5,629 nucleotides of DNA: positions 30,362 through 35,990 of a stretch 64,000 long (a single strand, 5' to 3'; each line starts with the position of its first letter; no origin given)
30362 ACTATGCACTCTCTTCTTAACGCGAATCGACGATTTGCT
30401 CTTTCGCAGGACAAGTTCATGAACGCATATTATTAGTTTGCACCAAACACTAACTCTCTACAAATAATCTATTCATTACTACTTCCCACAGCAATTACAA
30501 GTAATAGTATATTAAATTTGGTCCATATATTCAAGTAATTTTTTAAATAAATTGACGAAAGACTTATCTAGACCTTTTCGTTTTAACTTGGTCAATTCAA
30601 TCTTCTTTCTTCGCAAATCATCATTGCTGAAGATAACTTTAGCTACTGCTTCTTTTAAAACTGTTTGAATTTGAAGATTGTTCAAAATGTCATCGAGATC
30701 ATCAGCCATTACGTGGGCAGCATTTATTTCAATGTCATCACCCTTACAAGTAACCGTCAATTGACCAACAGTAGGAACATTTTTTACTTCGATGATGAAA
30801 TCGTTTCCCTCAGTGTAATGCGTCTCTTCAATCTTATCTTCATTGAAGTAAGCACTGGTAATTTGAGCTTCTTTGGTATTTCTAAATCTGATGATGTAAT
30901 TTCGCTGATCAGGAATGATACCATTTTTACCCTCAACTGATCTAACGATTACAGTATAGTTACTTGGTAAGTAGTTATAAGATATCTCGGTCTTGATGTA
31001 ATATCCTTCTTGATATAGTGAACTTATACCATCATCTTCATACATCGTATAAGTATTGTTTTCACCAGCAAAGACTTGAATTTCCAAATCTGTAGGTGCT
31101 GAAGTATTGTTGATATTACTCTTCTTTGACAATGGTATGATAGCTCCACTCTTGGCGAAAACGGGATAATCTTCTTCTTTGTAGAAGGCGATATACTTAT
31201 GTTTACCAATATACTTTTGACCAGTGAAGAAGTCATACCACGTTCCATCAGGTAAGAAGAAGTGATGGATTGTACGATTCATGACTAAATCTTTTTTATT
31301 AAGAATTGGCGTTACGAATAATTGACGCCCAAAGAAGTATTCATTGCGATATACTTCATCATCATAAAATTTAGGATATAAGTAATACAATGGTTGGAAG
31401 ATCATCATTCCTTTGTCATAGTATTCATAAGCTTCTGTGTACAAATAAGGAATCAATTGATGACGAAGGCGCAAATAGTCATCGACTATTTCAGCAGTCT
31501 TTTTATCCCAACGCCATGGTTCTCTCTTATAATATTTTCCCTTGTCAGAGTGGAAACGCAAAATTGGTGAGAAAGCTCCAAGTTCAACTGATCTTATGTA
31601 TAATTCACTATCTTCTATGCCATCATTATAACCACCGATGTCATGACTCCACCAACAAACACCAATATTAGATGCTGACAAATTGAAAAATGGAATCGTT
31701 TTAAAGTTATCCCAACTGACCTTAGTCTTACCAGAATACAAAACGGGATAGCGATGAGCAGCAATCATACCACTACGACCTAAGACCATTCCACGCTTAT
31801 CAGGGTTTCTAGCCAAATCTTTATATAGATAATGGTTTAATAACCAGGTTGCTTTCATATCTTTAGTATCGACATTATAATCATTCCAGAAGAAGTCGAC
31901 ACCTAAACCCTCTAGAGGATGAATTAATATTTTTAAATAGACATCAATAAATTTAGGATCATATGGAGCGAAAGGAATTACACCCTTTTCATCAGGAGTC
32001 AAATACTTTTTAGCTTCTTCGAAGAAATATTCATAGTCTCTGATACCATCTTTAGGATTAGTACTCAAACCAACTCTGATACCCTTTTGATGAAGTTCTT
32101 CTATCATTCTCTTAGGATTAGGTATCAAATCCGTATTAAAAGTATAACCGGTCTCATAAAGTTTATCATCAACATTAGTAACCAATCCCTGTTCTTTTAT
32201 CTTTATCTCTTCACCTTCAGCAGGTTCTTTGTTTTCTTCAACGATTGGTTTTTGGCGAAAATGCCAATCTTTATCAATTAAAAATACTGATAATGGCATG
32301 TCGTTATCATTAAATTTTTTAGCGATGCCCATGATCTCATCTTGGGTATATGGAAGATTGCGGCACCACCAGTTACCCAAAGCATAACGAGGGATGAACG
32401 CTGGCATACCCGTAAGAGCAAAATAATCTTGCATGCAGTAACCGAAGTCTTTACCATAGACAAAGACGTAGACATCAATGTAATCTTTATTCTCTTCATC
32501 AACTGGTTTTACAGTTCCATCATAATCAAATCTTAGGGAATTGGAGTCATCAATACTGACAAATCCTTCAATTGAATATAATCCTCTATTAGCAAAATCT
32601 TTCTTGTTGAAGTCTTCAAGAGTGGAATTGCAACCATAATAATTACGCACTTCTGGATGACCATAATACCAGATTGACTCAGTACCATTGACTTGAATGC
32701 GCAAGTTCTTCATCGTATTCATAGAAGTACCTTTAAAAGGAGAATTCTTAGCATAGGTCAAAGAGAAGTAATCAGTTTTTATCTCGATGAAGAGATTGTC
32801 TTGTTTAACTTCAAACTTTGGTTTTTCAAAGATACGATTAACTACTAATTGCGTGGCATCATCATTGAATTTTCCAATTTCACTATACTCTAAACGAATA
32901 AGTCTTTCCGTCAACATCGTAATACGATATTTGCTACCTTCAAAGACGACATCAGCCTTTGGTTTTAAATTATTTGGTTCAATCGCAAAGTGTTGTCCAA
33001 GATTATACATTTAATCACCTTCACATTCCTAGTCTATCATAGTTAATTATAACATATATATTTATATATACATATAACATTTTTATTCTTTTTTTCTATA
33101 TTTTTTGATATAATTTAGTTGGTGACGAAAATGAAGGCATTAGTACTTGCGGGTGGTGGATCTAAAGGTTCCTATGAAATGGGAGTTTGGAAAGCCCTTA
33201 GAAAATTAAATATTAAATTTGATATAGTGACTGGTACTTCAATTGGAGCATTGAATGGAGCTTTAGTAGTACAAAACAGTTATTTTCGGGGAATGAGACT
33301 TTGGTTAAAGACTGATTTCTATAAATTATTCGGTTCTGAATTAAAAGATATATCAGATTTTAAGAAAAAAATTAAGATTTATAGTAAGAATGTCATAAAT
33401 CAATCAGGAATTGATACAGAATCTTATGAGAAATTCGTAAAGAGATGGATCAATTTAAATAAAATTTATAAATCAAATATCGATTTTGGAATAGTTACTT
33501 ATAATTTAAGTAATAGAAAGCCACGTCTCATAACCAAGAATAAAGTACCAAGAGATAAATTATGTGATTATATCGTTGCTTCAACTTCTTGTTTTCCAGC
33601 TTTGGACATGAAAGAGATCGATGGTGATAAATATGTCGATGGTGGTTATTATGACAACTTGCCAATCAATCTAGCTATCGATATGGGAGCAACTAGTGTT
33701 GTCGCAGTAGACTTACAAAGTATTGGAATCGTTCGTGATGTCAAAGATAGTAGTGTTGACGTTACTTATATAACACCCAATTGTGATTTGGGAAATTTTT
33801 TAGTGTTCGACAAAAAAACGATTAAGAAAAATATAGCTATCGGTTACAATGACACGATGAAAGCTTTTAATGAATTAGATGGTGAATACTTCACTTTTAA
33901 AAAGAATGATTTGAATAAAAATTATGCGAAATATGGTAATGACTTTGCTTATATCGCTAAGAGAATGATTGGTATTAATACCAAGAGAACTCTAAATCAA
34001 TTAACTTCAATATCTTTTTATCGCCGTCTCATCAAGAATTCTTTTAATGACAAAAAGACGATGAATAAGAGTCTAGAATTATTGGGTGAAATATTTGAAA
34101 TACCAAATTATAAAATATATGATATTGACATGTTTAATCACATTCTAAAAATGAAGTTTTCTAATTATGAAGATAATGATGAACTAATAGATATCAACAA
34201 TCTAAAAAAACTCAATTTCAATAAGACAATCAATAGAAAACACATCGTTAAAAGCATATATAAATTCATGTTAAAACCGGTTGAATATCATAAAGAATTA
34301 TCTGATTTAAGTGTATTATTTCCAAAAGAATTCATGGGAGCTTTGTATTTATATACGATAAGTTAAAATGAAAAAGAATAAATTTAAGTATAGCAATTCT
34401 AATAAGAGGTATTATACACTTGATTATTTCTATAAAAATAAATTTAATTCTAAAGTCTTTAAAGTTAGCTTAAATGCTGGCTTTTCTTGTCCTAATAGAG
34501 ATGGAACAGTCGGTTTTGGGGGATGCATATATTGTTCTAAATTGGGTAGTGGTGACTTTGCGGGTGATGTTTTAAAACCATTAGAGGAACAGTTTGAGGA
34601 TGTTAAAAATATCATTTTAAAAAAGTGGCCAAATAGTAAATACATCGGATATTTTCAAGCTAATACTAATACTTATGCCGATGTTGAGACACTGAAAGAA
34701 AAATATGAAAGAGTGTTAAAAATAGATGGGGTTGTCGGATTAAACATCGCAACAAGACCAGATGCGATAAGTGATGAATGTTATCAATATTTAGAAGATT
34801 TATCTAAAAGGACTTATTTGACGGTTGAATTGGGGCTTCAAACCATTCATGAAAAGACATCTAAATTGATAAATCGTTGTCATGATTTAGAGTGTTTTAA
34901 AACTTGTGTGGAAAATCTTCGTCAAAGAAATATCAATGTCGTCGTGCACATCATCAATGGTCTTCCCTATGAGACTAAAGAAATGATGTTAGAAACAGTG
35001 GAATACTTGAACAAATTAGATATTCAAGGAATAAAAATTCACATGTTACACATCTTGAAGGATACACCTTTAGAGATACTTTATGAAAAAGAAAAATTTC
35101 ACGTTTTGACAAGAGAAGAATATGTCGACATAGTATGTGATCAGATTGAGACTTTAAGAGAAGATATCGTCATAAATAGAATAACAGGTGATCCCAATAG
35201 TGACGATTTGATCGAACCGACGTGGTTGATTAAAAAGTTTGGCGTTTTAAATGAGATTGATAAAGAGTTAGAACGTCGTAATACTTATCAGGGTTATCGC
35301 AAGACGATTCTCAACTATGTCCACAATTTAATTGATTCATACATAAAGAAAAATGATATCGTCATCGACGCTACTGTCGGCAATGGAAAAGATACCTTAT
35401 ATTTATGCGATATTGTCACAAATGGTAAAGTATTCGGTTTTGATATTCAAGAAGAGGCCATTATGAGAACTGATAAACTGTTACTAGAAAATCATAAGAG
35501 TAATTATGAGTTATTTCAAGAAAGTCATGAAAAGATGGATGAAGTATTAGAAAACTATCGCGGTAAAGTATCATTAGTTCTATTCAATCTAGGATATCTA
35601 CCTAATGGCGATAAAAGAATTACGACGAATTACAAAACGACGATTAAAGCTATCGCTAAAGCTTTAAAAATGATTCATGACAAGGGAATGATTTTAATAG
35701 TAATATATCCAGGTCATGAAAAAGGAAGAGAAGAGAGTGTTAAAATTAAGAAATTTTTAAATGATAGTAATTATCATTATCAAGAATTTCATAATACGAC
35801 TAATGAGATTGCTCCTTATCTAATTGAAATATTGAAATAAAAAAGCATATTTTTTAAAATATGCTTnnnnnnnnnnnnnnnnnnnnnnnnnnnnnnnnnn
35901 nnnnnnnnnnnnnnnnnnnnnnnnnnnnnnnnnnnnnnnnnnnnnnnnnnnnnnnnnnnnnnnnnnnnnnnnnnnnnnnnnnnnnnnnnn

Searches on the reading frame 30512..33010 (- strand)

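Call 6: search_protein_families(library=pfam, proteins=[window:30512-33010:-], max_evalue=0.1)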
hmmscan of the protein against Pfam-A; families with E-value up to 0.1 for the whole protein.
window:30512-33010:- (832 aa): 4 families
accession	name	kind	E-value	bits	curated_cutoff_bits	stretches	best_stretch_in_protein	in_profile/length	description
PF01055.32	Glyco_hydro_31_2nd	-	4.3e-55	187.8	23.5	1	203-525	1-327/328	Glycosyl hydrolases family 31 TIM-barrel domain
PF21365.3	Glyco_hydro_31_3rd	-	1.1e-16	61.5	24.4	1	534-625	1-87/87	Glycosyl hydrolase family 31 C-terminal domain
PF17137.9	DUF5110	-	1.4e-12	48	27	1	642-711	2-70/71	Domain of unknown function (DUF5110)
PF00834.25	Ribul_P_3_epim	-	0.028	14.2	21.1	1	290-333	85-128/198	Ribulose-phosphate 3 epimerase family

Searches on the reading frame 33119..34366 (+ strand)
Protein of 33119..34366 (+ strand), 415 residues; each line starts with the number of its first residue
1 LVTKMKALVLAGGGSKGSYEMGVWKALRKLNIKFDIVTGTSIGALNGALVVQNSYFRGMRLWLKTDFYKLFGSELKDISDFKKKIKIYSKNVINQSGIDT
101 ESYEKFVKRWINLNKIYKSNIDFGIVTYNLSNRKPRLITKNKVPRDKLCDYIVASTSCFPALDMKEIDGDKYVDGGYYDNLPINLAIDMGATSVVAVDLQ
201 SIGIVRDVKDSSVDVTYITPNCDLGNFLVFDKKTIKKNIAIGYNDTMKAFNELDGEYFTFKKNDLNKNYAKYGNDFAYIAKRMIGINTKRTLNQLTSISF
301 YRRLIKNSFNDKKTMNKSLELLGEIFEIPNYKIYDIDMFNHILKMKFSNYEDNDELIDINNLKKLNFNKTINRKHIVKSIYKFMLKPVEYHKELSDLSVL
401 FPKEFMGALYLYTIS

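Call 6: search_protein_families(library=pfam, proteins=[window:33119-34366:+], max_evalue=0.1)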
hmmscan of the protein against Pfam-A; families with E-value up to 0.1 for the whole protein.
window:33119-34366:+ (415 aa): 1 family
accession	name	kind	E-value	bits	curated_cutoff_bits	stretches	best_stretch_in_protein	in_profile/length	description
PF01734.28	Patatin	-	1.4e-30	107.4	27.7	1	8-187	1-191/191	Patatin-like phospholipase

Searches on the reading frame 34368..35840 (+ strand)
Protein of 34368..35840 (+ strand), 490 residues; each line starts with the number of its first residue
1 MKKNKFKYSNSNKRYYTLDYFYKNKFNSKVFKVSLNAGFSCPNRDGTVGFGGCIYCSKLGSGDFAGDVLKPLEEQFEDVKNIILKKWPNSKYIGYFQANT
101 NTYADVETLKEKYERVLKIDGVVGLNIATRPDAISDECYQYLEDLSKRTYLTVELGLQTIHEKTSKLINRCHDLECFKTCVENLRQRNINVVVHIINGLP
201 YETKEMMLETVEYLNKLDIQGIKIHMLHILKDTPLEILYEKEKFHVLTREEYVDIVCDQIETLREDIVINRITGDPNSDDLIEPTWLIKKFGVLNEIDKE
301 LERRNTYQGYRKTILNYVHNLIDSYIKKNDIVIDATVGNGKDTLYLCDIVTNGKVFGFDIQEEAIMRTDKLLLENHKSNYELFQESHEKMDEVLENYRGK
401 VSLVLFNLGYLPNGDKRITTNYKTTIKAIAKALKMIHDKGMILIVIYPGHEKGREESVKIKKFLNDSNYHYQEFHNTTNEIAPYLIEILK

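Call 6: search_protein_families(library=pfam, proteins=[window:34368-35840:+], max_evalue=0.1)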
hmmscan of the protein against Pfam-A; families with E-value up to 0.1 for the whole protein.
window:34368-35840:+ (490 aa): 7 families
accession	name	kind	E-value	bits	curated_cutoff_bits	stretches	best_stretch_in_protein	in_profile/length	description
PF06962.18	rRNA_methylase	-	2.9e-38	131.3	22.7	1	355-468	1-112/137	Putative rRNA methylase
PF16199.10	Radical_SAM_C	-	1.7e-29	102.2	31.9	1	219-303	1-85/85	Radical_SAM C-terminal domain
PF04055.27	Radical_SAM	-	4.4e-17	63.2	29.5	1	52-214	10-166/166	Radical SAM superfamily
PF13847.12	Methyltransf_31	-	5.5e-08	33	27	1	326-450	1-114/145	Methyltransferase domain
PF01795.25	Methyltransf_5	-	3.9e-06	27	27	1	324-409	18-101/309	MraW methylase family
PF13649.12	Methyltransf_25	-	0.00027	22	27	1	332-415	1-81/97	Methyltransferase domain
PF13684.11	FakA-like_C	-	0.0024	17.7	23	1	414-487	140-214/216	Fatty acid kinase subunit A-like, C-terminal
